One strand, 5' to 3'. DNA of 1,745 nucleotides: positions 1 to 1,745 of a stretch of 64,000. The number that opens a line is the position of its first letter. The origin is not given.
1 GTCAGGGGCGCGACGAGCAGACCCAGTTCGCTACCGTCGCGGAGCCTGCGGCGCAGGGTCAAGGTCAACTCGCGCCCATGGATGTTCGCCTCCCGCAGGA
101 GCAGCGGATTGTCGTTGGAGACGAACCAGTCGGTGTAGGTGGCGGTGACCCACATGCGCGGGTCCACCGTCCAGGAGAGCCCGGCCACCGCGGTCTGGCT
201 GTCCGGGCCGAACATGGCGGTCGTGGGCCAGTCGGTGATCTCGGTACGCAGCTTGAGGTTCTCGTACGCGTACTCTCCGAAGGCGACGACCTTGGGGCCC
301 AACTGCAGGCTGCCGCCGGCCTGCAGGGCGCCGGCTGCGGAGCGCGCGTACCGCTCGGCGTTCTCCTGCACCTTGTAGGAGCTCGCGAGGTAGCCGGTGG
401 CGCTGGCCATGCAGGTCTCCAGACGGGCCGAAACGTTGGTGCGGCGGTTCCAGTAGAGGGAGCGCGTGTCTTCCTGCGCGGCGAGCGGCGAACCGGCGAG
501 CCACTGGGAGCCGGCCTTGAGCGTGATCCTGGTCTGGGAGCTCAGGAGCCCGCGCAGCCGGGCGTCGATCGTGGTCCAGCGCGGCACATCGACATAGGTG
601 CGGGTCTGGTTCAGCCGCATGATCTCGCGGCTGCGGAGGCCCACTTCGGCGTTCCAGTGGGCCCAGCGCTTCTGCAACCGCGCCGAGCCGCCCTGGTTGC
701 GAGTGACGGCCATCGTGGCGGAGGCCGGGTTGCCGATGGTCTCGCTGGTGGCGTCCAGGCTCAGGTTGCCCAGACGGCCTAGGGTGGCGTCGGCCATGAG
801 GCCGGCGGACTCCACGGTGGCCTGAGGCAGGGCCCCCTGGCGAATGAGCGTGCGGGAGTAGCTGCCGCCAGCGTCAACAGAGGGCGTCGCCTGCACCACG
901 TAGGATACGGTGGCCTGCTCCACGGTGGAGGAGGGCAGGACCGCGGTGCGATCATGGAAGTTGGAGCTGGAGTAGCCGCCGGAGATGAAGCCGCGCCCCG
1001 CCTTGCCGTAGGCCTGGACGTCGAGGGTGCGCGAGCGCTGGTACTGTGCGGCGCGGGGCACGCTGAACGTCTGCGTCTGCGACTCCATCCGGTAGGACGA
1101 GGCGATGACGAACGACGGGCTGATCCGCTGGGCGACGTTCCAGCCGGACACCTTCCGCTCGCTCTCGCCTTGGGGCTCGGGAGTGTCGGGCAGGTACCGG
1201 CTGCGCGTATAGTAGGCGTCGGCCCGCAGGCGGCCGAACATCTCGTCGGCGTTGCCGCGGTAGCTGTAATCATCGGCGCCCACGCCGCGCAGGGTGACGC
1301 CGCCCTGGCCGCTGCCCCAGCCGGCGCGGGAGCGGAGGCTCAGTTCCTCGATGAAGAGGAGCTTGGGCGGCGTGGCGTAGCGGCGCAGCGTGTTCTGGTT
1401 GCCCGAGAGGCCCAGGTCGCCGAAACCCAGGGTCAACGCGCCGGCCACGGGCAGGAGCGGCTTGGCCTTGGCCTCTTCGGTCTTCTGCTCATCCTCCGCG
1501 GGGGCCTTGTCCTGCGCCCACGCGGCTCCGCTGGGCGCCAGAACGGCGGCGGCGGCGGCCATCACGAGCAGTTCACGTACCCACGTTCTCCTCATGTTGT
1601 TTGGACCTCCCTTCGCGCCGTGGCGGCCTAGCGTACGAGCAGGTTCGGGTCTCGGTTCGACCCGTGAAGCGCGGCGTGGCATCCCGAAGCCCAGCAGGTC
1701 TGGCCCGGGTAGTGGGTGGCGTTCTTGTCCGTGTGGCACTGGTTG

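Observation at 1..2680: Two-gene porin-cytochrome module (decaheme cytochrome followed by a large OM barrel), resembling MtrAB/PioAB/MtoAB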

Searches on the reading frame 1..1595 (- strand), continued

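Call 47: list_cluster_members(proteins=[P0009, P0012, P0020, P0040, P0060, P0085, P0103, P0108, P0127, P0129])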
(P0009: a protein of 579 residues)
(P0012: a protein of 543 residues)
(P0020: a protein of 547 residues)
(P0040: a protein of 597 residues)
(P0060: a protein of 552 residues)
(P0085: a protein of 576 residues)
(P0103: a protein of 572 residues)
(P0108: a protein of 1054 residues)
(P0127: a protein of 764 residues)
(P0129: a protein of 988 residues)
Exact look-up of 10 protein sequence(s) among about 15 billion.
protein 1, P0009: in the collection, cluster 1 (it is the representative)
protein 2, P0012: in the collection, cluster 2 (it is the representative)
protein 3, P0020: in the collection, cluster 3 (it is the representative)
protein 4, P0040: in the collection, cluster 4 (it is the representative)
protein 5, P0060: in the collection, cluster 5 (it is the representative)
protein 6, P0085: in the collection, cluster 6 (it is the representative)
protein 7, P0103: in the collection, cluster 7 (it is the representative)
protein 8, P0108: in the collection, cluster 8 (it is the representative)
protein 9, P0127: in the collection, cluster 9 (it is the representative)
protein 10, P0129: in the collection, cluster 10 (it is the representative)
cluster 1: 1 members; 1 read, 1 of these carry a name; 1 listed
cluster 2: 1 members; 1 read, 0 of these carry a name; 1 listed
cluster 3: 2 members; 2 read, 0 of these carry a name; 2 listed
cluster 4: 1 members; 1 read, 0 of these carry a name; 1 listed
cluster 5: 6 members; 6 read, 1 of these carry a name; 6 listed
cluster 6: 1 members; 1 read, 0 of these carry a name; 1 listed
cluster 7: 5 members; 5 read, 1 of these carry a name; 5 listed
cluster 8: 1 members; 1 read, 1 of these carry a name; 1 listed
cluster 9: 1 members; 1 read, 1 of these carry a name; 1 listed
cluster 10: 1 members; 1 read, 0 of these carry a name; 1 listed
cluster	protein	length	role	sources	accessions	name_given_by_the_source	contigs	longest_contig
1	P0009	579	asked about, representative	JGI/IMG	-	hypothetical protein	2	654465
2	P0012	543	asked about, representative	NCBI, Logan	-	-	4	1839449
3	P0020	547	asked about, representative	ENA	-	-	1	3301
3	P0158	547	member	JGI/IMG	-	-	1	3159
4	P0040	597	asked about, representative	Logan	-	-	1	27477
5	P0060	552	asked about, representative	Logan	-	-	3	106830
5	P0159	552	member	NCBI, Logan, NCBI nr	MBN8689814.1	MAG: hypothetical protein J0L72_03365 [Armatimonadetes bacterium] | hypothetical protein [Armatimonadota bacterium]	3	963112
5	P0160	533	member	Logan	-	-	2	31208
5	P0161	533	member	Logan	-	-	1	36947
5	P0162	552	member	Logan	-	-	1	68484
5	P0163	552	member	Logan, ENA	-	-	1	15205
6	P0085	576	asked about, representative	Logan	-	-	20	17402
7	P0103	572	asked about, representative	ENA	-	-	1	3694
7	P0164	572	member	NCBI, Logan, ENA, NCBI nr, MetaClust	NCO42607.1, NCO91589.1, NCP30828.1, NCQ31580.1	MAG: hypothetical protein COZ06_06895 [Armatimonadetes bacterium ... | hypothetical protein [Armatimonadota bacterium] | \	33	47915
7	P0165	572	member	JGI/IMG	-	-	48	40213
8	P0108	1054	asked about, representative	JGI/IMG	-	predicted CXXCH cytochrome family protein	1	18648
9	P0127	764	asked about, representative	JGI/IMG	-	predicted CXXCH cytochrome family protein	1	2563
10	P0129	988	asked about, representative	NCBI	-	-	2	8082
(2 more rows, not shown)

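Call 52: search_protein_families(library=ncbifam, proteins=[L002:8892-10340:+, L012:10989-12500:+, L012:5180-6154:+, L012:6195-7202:+, L012:13015-14964:+], max_evalue=0.1)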
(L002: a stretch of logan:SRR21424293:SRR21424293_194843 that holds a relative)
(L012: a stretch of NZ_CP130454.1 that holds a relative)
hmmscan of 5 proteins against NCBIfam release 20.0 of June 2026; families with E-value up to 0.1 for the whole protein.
L002:8892-10340:+ (482 aa): 6 families
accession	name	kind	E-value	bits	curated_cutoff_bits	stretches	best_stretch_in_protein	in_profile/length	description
NF041028.1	decahem_GSU2203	exception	8.1e-13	48.2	325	2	56-132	29-108/317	GSU2203 family decaheme c-type cytochrome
TIGR03508.1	decahem_SO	subfamily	2.9e-08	33.5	192.2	2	62-277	1-205/258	DmsE family decaheme c-type cytochrome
NF041198.1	UshA_like_PCGU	equivalog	5e-07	28.7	275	1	65-138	444-514/519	UshA-like (seleno)protein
TIGR03153.1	cytochr_NrfH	equivalog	4.7e-06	26.7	134.2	1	316-361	23-72/138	cytochrome c nitrite reductase small subunit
NF011454.0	PRK14873.1-4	equivalog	0.0069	14.8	951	1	122-181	374-433/651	primosomal protein N'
NF058595.1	invert_tail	domain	0.024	15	37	1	8-41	54-84/113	lipo-invert putative C-terminal anchoring domain-containing protein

L012:10989-12500:+ (503 aa): 7 families
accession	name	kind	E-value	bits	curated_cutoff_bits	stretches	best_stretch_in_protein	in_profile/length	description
NF041028.1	decahem_GSU2203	exception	7.8e-14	51.6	325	1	58-148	29-124/317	GSU2203 family decaheme c-type cytochrome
TIGR03508.1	decahem_SO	subfamily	1.2e-09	38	192.2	2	64-146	1-91/258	DmsE family decaheme c-type cytochrome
NF041198.1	UshA_like_PCGU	equivalog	1.3e-07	30.6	275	2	95-139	472-514/519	UshA-like (seleno)protein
TIGR03153.1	cytochr_NrfH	equivalog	0.0009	19.3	134.2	0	64-107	27-64/138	cytochrome c nitrite reductase small subunit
TIGR04257.1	nanowire_3heme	domain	0.0081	16.3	40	1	84-134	13-59/75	c(7)-type cytochrome triheme domain-containing protein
NF043010.1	Cyt554_Nsmonas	equivalog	0.021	14.2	400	1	86-114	99-127/238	cytochrome c-550 CycA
NF040886.1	cyt_C_like_Sec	equivalog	0.084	11.4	250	0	65-154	45-132/423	multiheme c-type cytochrome (seleno)protein ExtKL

L012:5180-6154:+ (324 aa): 11 families
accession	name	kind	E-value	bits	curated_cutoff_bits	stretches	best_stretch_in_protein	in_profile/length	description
TIGR03508.1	decahem_SO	subfamily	2.5e-08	33.7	192.2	2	78-193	3-118/258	DmsE family decaheme c-type cytochrome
NF041198.1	UshA_like_PCGU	equivalog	7.8e-08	31.3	275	1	41-124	409-488/519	UshA-like (seleno)protein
TIGR03507.1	decahem_SO1788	subfamily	1.4e-07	30.3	209.3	2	110-228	245-350/672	OmcA/MtrC family decaheme c-type cytochrome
NF008659.0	PRK11659.1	equivalog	5.4e-05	23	184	1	65-183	34-149/188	cytochrome c nitrite reductase pentaheme subunit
TIGR03153.1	cytochr_NrfH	equivalog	6.1e-05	23.1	134.2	1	142-187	26-70/138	cytochrome c nitrite reductase small subunit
NF011606.0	PRK15032.1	equivalog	0.0003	20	455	1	142-179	43-84/390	pentaheme c-type cytochrome TorC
TIGR01905.1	paired_CXXCH_1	subfamily_domain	0.0023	17.8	25.2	0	76-86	5-15/41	doubled CXXCH domain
NF040886.1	cyt_C_like_Sec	equivalog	0.0045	15.6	250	0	42-77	47-82/423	multiheme c-type cytochrome (seleno)protein ExtKL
NF047727.1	4hemeCytCCctA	equivalog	0.0068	16.5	180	0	143-179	56-90/109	tetraheme c-type cytochrome CctA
TIGR03146.1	cyt_nit_nrfB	equivalog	0.0071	16.6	166.6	1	74-181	8-121/145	cytochrome c nitrite reductase pentaheme subunit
NF043010.1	Cyt554_Nsmonas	equivalog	0.022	14.2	400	0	29-165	20-174/238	cytochrome c-550 CycA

L012:6195-7202:+ (335 aa): 13 families
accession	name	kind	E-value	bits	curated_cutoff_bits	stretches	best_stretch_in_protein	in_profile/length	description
NF041028.1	decahem_GSU2203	exception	1.2e-61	208.7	325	1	29-302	12-253/317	GSU2203 family decaheme c-type cytochrome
TIGR03508.1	decahem_SO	subfamily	4.2e-60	203.4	192.2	2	187-329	108-257/258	DmsE family decaheme c-type cytochrome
TIGR01905.1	paired_CXXCH_1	subfamily_domain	6.2e-23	80.4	25.2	3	263-304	1-39/41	doubled CXXCH domain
NF008659.0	PRK11659.1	equivalog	5e-17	62.2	184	2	19-161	14-148/188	cytochrome c nitrite reductase pentaheme subunit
TIGR03146.1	cyt_nit_nrfB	equivalog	4.3e-13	49.8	166.6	2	56-163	11-124/145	cytochrome c nitrite reductase pentaheme subunit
NF041198.1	UshA_like_PCGU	equivalog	2.2e-07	29.8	275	2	90-132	474-510/519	UshA-like (seleno)protein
TIGR03153.1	cytochr_NrfH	equivalog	4.3e-07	30.1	134.2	2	235-279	92-134/138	cytochrome c nitrite reductase small subunit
NF049875.1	NetB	exception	1.3e-06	28.4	380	2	60-159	73-174/211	Nrf-like electron transfer protein NetB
NF047727.1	4hemeCytCCctA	equivalog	5.9e-05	23.2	180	1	195-255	56-107/109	tetraheme c-type cytochrome CctA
NF045722.1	c3_cytochr_TmcA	equivalog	0.00055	19.8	114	1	195-259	56-118/125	acidic tetraheme cytochrome c3 TmcA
NF043010.1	Cyt554_Nsmonas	equivalog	0.017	14.5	400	1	48-76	22-51/238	cytochrome c-550 CycA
NF045774.1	cytochro_C551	exception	0.042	13.8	118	1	10-66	3-57/110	cytochrome c551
NF040996.1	MamX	equivalog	0.093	12.2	400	0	148-204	52-99/264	magnetosome protein MamX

L012:13015-14964:+ (649 aa): 0 families

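Call 53: search_protein_families(library=pfam, proteins=[L002:8892-10340:+, L012:10989-12500:+, L012:5180-6154:+, L012:6195-7202:+, L012:13015-14964:+], max_evalue=0.1)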
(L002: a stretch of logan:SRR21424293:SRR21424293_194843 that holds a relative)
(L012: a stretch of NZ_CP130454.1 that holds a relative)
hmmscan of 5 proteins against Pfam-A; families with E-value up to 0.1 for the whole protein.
L002:8892-10340:+ (482 aa): 6 families
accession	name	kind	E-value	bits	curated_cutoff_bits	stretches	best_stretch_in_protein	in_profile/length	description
PF14537.11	Cytochrom_c3_2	-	6e-10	39.9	25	2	90-165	2-66/79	Cytochrome c3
PF14522.11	Cytochrome_C7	-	4.6e-08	33.2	24.8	1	85-164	3-67/67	Cytochrome c7 and related cytochrome c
PF13435.11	Cytochrome_C554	-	7.3e-06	27.3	20.8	1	63-102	48-84/84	Cytochrome c554 and c-prime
PF13442.11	Cytochrome_CBB3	-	2.3e-05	25.1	27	1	257-284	7-31/68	Cytochrome C oxidase, cbb3-type, subunit III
PF09699.15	Paired_CXXCH_1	-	6e-05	23.1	20.6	2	127-165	8-38/41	Doubled CXXCH motif (Paired_CXXCH_1)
PF05495.17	zf-CHY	-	0.00042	21.1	31.3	0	203-230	11-38/68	CHY zinc finger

L012:10989-12500:+ (503 aa): 7 families
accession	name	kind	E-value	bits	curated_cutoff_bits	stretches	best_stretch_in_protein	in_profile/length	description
PF14522.11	Cytochrome_C7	-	1.6e-10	41.1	24.8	0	322-356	8-51/67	Cytochrome c7 and related cytochrome c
PF14537.11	Cytochrom_c3_2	-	1.5e-09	38.6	25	1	322-361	2-41/79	Cytochrome c3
PF13435.11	Cytochrome_C554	-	9.2e-08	33.4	20.8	2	64-103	47-84/84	Cytochrome c554 and c-prime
PF09699.15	Paired_CXXCH_1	-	0.0001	22.3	20.6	1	218-237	6-27/41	Doubled CXXCH motif (Paired_CXXCH_1)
PF02335.20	Cytochrom_C552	-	0.00012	21.6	24.1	1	81-137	230-286/438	Cytochrome c552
PF07776.21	zf-AD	-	0.054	14.2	28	0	128-174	4-53/75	Zinc-finger associated domain (zf-AD)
PF21843.2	DUF6902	-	0.06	12.7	27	1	447-503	79-134/351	Domain of unknown function (DUF6902)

L012:5180-6154:+ (324 aa): 8 families
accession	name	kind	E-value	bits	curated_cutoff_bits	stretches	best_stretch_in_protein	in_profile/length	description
PF13435.11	Cytochrome_C554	-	3.9e-10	41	20.8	2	43-115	2-83/84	Cytochrome c554 and c-prime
PF22113.1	Mtrc-MtrF_II-IV_dom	-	7.4e-09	35.8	30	3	106-183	79-170/176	Outer membrane cytochrome MtrC/MtrF-like, domains II/IV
PF14522.11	Cytochrome_C7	-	1.1e-07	32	24.8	4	107-176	12-66/67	Cytochrome c7 and related cytochrome c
PF03264.19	Cytochrom_NNT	-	5.3e-06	26.7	24.1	2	139-188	31-84/174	NapC/NirT cytochrome c family, N-terminal region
PF09699.15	Paired_CXXCH_1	-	0.00018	21.6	20.6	1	145-179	7-39/41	Doubled CXXCH motif (Paired_CXXCH_1)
PF14537.11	Cytochrom_c3_2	-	0.0009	20.1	25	0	110-176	28-78/79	Cytochrome c3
PF22678.1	Cytochrom_c_NrfB-like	-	0.00091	20.1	27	0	111-182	1-71/89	Cytochrome c-type protein NrfB-like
PF16694.10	Cytochrome_P460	-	0.0021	18.9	27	1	19-88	48-118/125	Cytochrome P460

L012:6195-7202:+ (335 aa): 8 families
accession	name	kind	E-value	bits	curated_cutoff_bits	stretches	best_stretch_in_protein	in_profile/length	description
PF09699.15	Paired_CXXCH_1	-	3.5e-27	94.3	20.6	4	263-304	1-39/41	Doubled CXXCH motif (Paired_CXXCH_1)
PF22678.1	Cytochrom_c_NrfB-like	-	1.2e-14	54.9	27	2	91-161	1-71/89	Cytochrome c-type protein NrfB-like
PF14522.11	Cytochrome_C7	-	3.5e-10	40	24.8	1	221-256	12-52/67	Cytochrome c7 and related cytochrome c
PF14537.11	Cytochrom_c3_2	-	1.6e-08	35.3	25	3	223-302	7-79/79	Cytochrome c3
PF13435.11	Cytochrome_C554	-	0.0016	19.8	20.8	1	121-155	46-83/84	Cytochrome c554 and c-prime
PF21276.3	ZNF512_C2HC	-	0.022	14.9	27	1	137-161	2-26/38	Zinc finger protein 512, C2HC zinc finger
PF23360.2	BBS7_GAE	-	0.051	14.1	28.1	1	99-146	38-87/109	BBS7 GAE domain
PF21002.2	TMEM106_N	-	0.075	14.1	24.5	0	91-121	57-89/91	Transmembrane protein 106 N-terminal region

L012:13015-14964:+ (649 aa): 2 families
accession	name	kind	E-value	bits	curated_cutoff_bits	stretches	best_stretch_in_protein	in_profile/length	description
PF20581.3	DUF6785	-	1.5e-136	456.3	25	1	18-512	1-498/498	Family of unknown function (DUF6785)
PF20580.3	DUF6784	-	1.3e-28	99.5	26.4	1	548-640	2-94/101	Domain of unknown function (DUF6784)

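Call 54: search_solved_structures(query=L002:8892-10340:+, max_evalue=1, show_alignments=2)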
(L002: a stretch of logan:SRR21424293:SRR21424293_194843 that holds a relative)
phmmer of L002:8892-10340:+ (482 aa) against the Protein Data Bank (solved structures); distinct sequences matched with E-value up to 1: 7.
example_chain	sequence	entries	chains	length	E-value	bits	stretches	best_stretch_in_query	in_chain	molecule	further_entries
6i5b_A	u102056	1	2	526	2e-05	26.7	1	64-134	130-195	Uncharacterized protein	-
1oah_A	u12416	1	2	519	0.0075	18.2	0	201-224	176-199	CYTOCHROME C NITRITE REDUCTASE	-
6qvm_A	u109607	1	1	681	0.017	17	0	65-337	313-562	Multiheme cytochrome cf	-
1bvb_A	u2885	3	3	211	0.022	16.7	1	59-108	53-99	CYTOCHROME C-554 | CYTOCHROME C554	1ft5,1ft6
2j7a_A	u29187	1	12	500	0.12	14.2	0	87-179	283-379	CYTOCHROME C NITRITE REDUCTASE NRFA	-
2vr0_A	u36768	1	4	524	0.14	14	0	87-179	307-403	CYTOCHROME C NITRITE REDUCTASE, CATALYTIC SUBUNIT NFRA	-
6f0k_A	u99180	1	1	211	0.95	11.3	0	81-104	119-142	Cytochrome c family protein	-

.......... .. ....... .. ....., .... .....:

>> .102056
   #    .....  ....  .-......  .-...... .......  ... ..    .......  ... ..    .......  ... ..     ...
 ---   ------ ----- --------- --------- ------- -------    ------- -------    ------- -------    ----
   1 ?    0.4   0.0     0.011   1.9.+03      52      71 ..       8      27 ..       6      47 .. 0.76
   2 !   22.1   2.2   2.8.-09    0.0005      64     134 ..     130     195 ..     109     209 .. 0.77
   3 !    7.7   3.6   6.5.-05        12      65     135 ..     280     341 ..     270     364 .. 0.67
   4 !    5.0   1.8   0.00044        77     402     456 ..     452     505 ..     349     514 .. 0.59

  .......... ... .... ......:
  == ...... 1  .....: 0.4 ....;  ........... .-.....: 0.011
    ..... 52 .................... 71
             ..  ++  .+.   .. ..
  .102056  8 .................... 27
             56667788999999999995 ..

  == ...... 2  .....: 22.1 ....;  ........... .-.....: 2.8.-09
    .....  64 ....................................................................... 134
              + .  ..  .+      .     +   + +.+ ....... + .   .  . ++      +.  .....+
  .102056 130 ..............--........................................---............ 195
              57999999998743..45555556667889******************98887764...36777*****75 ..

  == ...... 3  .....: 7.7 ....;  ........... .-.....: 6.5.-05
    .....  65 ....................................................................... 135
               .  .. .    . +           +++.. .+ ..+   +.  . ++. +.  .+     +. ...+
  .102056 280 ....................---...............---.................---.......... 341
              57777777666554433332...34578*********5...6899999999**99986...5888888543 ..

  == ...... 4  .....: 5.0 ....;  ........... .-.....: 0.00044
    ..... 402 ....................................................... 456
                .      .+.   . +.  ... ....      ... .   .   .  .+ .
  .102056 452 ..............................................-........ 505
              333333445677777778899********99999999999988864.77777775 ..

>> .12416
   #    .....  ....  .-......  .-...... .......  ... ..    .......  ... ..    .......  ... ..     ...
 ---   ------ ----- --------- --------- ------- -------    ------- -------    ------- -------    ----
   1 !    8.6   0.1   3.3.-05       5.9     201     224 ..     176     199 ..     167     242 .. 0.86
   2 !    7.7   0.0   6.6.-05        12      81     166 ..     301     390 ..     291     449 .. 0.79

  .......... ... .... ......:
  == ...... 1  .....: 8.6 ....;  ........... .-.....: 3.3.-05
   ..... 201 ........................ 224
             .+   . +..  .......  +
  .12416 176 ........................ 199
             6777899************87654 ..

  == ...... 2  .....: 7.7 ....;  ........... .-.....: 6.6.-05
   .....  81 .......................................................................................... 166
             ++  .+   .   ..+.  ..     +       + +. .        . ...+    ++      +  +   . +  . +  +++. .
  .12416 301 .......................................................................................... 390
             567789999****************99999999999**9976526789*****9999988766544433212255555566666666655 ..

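Call 66: search_protein_families(library=pfam, proteins=[L017:2449-6504:+, L017:11270-13306:-, L020:5569-6195:+, L020:2421-4658:+, L020:11163-12452:-, L019:7254-7922:+, L019:11304-12299:-, L012:7207-7560:-, L012:7564-8109:-, L012:9549-9971:-], max_evalue=0.001)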
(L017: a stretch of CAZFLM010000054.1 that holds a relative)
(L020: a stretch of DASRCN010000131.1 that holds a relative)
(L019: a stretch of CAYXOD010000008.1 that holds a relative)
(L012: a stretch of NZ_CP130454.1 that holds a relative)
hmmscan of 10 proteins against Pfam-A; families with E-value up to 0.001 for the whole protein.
L017:2449-6504:+ (1351 aa): 0 families

L017:11270-13306:- (678 aa): 3 families
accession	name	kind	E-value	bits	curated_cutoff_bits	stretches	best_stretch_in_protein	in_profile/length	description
PF02897.21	Peptidase_S9_N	-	5.3e-87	292.7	24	1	12-401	1-412/414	Prolyl oligopeptidase, N-terminal beta-propeller domain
PF00326.27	Peptidase_S9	-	3.5e-54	184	22.6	1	460-673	2-211/213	Prolyl oligopeptidase family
PF02129.25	Peptidase_S15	-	0.00017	21.8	23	0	470-563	49-137/262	X-Pro dipeptidyl-peptidase (S15 family)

L020:5569-6195:+ (208 aa): 3 families
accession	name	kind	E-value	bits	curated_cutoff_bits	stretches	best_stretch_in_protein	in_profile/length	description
PF00034.26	Cytochrom_C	-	4.3e-12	47.6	21.3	1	128-208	1-90/90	Cytochrome c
PF13442.11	Cytochrome_CBB3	-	1.2e-09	38.8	27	1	128-204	3-68/68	Cytochrome C oxidase, cbb3-type, subunit III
PF02433.20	FixO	-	2.8e-08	34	29.6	1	152-191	101-140/219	Cytochrome C oxidase, mono-heme subunit/FixO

L020:2421-4658:+ (745 aa): 16 families
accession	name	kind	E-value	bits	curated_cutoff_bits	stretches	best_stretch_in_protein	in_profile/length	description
PF07992.20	Pyr_redox_2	-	4.8e-28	98.9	26.1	1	232-545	2-291/291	Pyridine nucleotide-disulphide oxidoreductase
PF14691.11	Fer4_20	-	1.6e-18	67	25.8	1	101-174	31-107/113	Dihydroprymidine dehydrogenase domain II, 4Fe-4S cluster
PF00037.32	Fer4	-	3.9e-11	42.7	21.1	2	707-728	3-24/24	4Fe-4S binding domain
PF13237.11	Fer4_10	-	2.2e-08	34.3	25.5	2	629-665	3-22/53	4Fe-4S dicluster domain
PF13738.12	Pyr_redox_3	-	2.4e-08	34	30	0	235-263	2-31/305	Pyridine nucleotide-disulphide oxidoreductase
PF12838.12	Fer4_7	-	5.7e-08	33.5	27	1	634-724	1-50/52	4Fe-4S dicluster domain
PF13187.11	Fer4_9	-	1.4e-07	31.9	27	1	635-726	2-51/52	4Fe-4S dicluster domain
PF12797.12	Fer4_2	-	2e-07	31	24.5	2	706-724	4-22/22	4Fe-4S binding domain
PF17179.9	Fer4_22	-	8.6e-07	30.2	27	1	634-725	1-94/95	4Fe-4S dicluster domain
PF01266.30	DAO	-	1.7e-06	28.3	27.9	1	232-266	1-35/353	FAD dependent oxidoreductase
PF13183.11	Fer4_8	-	2.3e-06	28.5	27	1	633-725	3-67/68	4Fe-4S dicluster domain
PF13450.12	NAD_binding_8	-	2.2e-05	25.1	21.9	1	235-270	1-36/68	NAD(P)-binding Rossmann-like domain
PF13484.11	Fer4_16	-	3.7e-05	24.9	30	0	635-665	2-31/66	4Fe-4S double cluster binding domain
PF12837.12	Fer4_6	-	7.1e-05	23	25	1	708-725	5-22/24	4Fe-4S binding domain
PF00070.33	Pyr_redox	-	0.00033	21.5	22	0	232-263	1-32/82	Pyridine nucleotide-disulphide oxidoreductase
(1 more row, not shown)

L020:11163-12452:- (429 aa): 1 family
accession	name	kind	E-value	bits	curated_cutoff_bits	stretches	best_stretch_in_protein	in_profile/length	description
PF00285.26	Citrate_synt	-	1.8e-142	475.1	27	1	51-411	3-357/357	Citrate synthase, C-terminal domain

L019:7254-7922:+ (222 aa): 0 families

L019:11304-12299:- (331 aa): 8 families
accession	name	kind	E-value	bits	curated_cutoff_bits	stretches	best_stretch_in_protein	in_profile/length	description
PF06723.19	MreB_Mbl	-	2.2e-138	461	27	1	5-324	3-323/327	MreB/Mbl protein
PF14450.12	FtsA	-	4.5e-14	53.3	31.8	1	149-315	1-127/127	Cell division protein FtsA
PF00012.26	HSP70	-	1.4e-12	47.1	20.6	1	96-317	135-369/599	Hsp70 protein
PF00022.25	Actin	-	6.3e-08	32.1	27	1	8-192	9-190/410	Actin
PF06277.17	EutA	-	1.1e-06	28.3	27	1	149-245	146-241/475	Ethanolamine utilisation protein EutA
PF25216.1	Volactin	-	4.7e-06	26.7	35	1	26-315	44-316/321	Volactin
PF11104.14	PilM_2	-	5.1e-06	26.1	27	0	278-313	278-312/340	Type IV pilus assembly protein PilM;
PF21522.3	MreB-like_C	-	1.5e-05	26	27.8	1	150-287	1-116/123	Archaeal actin homologue MreB-like, C-terminal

L012:7207-7560:- (117 aa): 0 families

L012:7564-8109:- (181 aa): 0 families

L012:9549-9971:- (140 aa): 0 families
